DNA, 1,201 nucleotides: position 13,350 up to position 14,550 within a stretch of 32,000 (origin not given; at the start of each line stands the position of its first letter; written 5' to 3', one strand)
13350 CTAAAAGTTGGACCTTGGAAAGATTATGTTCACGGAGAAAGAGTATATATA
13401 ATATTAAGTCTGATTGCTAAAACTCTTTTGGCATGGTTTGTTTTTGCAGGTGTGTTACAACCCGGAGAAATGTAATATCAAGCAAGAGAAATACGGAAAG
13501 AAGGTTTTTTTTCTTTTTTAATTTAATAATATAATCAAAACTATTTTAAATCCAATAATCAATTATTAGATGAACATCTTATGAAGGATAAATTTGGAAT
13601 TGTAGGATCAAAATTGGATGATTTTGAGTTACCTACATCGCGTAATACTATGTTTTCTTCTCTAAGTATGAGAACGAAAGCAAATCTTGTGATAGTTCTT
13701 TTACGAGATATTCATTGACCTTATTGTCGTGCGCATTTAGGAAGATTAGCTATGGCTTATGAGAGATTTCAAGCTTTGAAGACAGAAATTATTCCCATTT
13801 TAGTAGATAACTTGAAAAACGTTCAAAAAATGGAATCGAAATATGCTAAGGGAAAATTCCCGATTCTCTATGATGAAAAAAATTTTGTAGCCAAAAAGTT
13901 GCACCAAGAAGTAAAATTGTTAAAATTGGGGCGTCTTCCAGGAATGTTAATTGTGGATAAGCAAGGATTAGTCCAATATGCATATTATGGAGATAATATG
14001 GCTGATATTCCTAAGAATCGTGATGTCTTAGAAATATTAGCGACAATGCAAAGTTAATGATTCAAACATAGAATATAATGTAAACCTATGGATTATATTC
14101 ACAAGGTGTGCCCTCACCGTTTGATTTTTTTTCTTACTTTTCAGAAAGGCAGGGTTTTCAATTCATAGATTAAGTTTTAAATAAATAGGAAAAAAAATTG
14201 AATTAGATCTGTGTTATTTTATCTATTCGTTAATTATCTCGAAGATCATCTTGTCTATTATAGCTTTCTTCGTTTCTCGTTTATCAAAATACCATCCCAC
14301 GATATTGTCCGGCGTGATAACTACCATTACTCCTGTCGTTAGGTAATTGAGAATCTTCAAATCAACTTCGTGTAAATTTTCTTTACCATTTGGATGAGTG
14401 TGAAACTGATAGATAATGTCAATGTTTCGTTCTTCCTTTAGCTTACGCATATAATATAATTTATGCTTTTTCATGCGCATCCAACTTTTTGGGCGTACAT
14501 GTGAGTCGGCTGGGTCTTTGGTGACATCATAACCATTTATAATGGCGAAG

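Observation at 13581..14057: In-frame TGA exactly at the first Cys of a CxxC redox motif: candidate UxxC selenoprotein hidden by ORF calling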

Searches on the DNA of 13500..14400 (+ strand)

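Call 7: search_rna_families(source=window, start=13500, end=14400, threshold=evalue, max_evalue=10, show_alignments=3)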
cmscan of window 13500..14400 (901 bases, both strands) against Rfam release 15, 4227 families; matches with E-value up to 10: 8.
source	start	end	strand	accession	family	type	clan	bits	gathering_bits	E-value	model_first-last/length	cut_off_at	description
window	13950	14092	-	RF04318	idnO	Cis-reg;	-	21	100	1.1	1-206/206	no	idnO ncRNA motif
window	14097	14218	-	RF01859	Phe_leader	Cis-reg; leader;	-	17.4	55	5.2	1-125/125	no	Phenylalanine leader peptide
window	13616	13719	+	RF03155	TD-1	Cis-reg;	CL00124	16.9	64.5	5.3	1-120/120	no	TD-1 RNA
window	14121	14174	-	RF01410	BsrC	Gene; sRNA;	-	16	38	5.6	1-87/87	no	BsrC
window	13665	13751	+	RF00345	snoR1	Gene; snRNA; snoRNA; CD-box;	CL00066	15.5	49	3.2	1-93/93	no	Small nucleolar RNA snoR1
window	14110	14210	+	RF02792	sRNA162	Gene; antisense;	-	15.5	78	5.6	1-190/190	no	Archaeal Small RNA 162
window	13987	14047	+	RF00824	mir-50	Gene; miRNA;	CL00089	14.7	43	6.2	1-75/75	no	mir-50 microRNA precursor family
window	14111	14213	+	RF01005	MIR530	Gene; miRNA;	-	14.7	85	9.3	37-138/172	no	MIR530 microRNA precursor family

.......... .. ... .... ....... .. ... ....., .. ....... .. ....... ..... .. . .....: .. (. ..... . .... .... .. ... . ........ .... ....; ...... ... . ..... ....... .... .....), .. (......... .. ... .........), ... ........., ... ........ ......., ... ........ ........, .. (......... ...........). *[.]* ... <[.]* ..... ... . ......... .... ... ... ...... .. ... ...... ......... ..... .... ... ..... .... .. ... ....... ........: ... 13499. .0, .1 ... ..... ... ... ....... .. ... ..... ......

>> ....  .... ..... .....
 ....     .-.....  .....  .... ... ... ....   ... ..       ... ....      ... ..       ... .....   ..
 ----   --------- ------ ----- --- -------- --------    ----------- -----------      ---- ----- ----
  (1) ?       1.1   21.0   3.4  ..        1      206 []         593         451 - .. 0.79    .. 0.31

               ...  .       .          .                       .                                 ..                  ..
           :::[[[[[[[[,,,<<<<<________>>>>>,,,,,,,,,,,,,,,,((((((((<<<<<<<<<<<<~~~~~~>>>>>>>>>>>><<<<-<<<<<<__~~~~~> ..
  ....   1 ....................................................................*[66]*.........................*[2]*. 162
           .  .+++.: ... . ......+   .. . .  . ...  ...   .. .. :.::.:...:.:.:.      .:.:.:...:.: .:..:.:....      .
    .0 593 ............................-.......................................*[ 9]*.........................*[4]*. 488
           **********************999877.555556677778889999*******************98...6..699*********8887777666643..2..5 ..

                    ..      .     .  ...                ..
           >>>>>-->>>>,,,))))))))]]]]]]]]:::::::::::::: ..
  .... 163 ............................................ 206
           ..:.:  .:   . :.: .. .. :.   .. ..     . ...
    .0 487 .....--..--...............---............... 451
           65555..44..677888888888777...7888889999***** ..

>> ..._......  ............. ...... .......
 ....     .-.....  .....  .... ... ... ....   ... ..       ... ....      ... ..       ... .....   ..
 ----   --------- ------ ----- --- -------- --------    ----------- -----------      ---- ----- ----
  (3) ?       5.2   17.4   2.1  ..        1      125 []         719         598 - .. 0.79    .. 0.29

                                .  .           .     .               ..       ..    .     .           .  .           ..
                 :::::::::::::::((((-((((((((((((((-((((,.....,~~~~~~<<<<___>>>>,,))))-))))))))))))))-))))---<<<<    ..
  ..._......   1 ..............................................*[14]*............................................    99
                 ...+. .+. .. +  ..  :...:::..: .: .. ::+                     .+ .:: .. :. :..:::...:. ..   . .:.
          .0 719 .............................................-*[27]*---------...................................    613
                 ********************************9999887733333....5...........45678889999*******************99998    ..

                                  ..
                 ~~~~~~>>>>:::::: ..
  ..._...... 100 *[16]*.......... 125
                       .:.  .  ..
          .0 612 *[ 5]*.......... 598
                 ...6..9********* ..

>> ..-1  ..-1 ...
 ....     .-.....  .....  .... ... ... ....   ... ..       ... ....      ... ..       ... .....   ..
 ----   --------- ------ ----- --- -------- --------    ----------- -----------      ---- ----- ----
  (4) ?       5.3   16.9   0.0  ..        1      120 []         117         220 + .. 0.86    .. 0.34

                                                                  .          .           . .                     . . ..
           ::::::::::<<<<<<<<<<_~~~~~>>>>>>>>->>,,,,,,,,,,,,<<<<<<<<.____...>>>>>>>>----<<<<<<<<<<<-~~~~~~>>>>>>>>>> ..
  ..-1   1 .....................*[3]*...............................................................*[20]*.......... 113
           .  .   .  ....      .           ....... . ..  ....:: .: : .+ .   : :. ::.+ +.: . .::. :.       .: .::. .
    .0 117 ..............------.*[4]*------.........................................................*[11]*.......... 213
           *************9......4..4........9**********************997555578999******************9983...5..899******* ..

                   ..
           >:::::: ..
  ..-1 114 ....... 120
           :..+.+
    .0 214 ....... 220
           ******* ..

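Call 57: build_rna_model(alignment_id=A10, structure=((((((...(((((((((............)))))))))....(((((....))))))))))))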
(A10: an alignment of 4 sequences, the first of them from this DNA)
Model R2 built from alignment A10 (4 sequences, 63 columns); structure: as given.
model positions 63; base pairs 20; branch points 1; effective number of sequences 1.74; information 0.888 bits per position. Calibrated on 0.2 Mb of random sequence (short: E-values are rough).
structure used (alignment columns):
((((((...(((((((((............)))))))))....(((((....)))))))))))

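Call 58: search_with_rna_model(model_id=R2, sources=[window, L001, L002, L003, L004, L006, L010, L017, L091, L092, L093, L012, L013, L014, L015, L016, L018, L019, L020, L021, L022, L024], max_evalue=10, filters=off, show_alignments=0)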
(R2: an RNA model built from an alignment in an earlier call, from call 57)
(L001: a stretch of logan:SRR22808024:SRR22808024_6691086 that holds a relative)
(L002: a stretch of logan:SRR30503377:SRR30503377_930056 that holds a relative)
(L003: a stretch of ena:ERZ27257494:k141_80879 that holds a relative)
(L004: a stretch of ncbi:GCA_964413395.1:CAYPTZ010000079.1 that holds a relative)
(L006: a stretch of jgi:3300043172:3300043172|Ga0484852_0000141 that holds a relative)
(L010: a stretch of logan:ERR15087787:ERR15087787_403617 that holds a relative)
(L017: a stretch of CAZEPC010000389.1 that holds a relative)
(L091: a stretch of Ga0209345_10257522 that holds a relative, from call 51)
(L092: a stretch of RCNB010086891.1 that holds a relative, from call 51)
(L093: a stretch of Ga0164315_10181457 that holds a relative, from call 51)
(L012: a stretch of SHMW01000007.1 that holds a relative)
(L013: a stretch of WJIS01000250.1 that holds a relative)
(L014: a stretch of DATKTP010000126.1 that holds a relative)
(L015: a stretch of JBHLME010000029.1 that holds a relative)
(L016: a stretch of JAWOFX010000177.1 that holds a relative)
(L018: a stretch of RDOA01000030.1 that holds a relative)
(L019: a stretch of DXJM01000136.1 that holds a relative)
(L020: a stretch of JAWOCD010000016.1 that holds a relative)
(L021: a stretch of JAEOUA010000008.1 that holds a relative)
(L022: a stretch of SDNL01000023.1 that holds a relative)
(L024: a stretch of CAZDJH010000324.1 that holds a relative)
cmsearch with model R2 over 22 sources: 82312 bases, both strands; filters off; matches with E-value up to 10: 33.
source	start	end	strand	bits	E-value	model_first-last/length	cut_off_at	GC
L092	1044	1106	+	94.7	6.3e-18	1-63/63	no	0.3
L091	930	992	+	94.5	7e-18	1-63/63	no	0.32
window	14062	14124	+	92.6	1.8e-17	1-63/63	no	0.35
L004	2311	2373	+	90.3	5.5e-17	1-63/63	no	0.33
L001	631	691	+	24.9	0.0085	1-63/63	no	0.52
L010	1710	1761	+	24.6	0.01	10-57/63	no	0.33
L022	1689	1749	+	22.7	0.025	1-63/63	no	0.25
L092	1081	1159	-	20.6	0.071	1-63/63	no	0.29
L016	1677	1740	+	18.4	0.22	1-63/63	no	0.27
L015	1679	1743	+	17.4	0.35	1-63/63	no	0.26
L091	921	970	-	17.4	0.35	8-57/63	no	0.26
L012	1678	1742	+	16.6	0.54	1-63/63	no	0.31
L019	1678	1744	+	15.9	0.75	1-63/63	no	0.24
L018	1678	1744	+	14.5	1.5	1-63/63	no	0.33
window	11695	11755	-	14.2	1.8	1-63/63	no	0.21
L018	1719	1793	-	13.8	2.2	1-63/63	no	0.24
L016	110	181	-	13.6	2.4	1-63/63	no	0.29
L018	2434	2509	-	13.4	2.6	1-63/63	no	0.24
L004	2348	2388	-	13.1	3.1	1-63/63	no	0.29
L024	1673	1742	+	12.8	3.5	1-63/63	no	0.29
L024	1122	1145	-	12.8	3.5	13-36/63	no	0.21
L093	486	530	+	12.2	4.7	1-63/63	no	0.29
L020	1046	1090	+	12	5.2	1-63/63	no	0.38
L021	2187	2251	-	11.4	7.2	1-63/63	no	0.31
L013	1675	1736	+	11.1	8.5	1-63/63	no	0.34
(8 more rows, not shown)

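Call 87: search_with_rna_model(model_id=R2, sources=[L004, L001, L010, L022, L016, L015, L012, L019, L018, L024, L013, L098, L100, L096], max_evalue=0.6, filters=off, make_alignment=true)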
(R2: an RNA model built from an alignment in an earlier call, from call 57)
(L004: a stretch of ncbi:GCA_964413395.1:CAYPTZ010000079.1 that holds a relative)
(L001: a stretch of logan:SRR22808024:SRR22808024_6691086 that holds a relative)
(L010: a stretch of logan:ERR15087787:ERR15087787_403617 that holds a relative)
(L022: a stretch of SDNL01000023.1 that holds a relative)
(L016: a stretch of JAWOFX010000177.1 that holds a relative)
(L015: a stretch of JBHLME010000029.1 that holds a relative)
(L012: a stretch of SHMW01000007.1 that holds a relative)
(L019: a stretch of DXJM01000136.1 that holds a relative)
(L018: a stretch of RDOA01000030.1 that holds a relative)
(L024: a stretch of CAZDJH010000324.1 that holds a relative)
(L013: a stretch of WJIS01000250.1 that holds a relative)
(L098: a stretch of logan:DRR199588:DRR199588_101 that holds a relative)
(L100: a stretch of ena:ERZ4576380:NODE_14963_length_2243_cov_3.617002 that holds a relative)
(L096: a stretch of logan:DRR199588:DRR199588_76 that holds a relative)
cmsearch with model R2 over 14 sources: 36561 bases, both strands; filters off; matches with E-value up to 0.6: 10.
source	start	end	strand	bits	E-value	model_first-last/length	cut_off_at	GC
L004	2311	2373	+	90.3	2.5e-17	1-63/63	no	0.33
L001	631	691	+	24.9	0.0038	1-63/63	no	0.52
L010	1710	1761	+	24.6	0.0044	10-57/63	no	0.33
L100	1533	1597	+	23.1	0.0092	1-63/63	no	0.38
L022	1689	1749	+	22.7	0.011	1-63/63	no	0.25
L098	1300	1366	+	19.3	0.063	1-63/63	no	0.27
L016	1677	1740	+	18.4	0.096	1-63/63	no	0.27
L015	1679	1743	+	17.4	0.15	1-63/63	no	0.26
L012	1678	1742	+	16.6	0.24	1-63/63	no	0.31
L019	1678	1744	+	15.9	0.33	1-63/63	no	0.24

Alignment A11: 10 matches aligned to the model, 97 columns, each read 5' to 3' on its own strand. Consensus structure (alignment columns), stored with it:
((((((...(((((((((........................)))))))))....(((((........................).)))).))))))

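Call 90: search_with_rna_model(model_id=R2, source=L023, max_evalue=10, filters=off)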
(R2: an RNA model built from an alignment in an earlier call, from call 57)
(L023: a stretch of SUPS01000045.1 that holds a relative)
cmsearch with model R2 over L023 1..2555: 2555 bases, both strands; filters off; matches with E-value up to 10: 24.
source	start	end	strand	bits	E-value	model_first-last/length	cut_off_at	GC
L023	836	883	+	11.6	0.2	1-63/63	no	0.25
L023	530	577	+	7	2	1-63/63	no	0.31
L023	431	449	-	6.8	2.2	1-63/63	no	0.42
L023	1250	1306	+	5.8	3.7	1-63/63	no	0.37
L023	1801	1872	+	5.6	3.9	1-63/63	no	0.33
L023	2303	2333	+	5.6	4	11-38/63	no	0.29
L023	732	761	-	5.5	4.2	1-63/63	no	0.2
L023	775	834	-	5.2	4.9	1-63/63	no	0.23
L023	1892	1918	+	5.2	4.9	11-38/63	no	0.26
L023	44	97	-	4.9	5.6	1-63/63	no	0.2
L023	1801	1872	-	4.8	5.8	1-63/63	no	0.33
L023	1632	1643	+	4.8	5.9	1-63/63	no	0.42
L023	2398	2419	+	4.8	5.9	1-63/63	no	0.41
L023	1632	1643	-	4.6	6.5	1-63/63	no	0.42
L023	1333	1345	-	4.5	6.9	1-63/63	no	0.46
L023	317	328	+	4.5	6.9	1-63/63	no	0.5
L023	317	328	-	4.5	6.9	1-63/63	no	0.5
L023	1958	1983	+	4.5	7.1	1-63/63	no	0.38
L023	2148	2168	+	4.3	7.6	1-63/63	no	0.1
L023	1709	1730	+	4.1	8.5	1-63/63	no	0.23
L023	1557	1569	+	4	8.7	1-63/63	no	0.23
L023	1127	1192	+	4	8.7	1-63/63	no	0.32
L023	2245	2288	-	4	8.9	12-37/63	no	0.2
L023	1913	1952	-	4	9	1-63/63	no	0.28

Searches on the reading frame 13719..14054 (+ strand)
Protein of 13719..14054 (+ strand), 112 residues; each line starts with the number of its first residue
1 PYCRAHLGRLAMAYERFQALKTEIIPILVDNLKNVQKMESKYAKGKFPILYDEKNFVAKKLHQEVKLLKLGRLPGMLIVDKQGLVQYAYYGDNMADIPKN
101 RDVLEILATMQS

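Call 51: find_related_loci(query=A7, collection=metagenome_contigs, flank=700)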
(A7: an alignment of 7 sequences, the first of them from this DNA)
Query A7 (112 aa) in metagenome_contigs; peptide patterns used: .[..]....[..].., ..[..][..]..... (x = any residue, [..] = any of these).
53 stretches matched a pattern; 5 encode a relative of the query (tblastn E <= 1e-3); 5 distinct loci.
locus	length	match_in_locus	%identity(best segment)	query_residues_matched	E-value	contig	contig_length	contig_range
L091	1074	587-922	89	1-112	4e-73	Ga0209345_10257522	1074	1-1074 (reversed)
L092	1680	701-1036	88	1-112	2e-69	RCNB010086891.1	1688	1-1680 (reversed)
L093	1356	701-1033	72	1-111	6e-55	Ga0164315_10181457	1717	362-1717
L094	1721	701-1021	62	1-107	1e-46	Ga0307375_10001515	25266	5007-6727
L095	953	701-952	74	1-84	9e-41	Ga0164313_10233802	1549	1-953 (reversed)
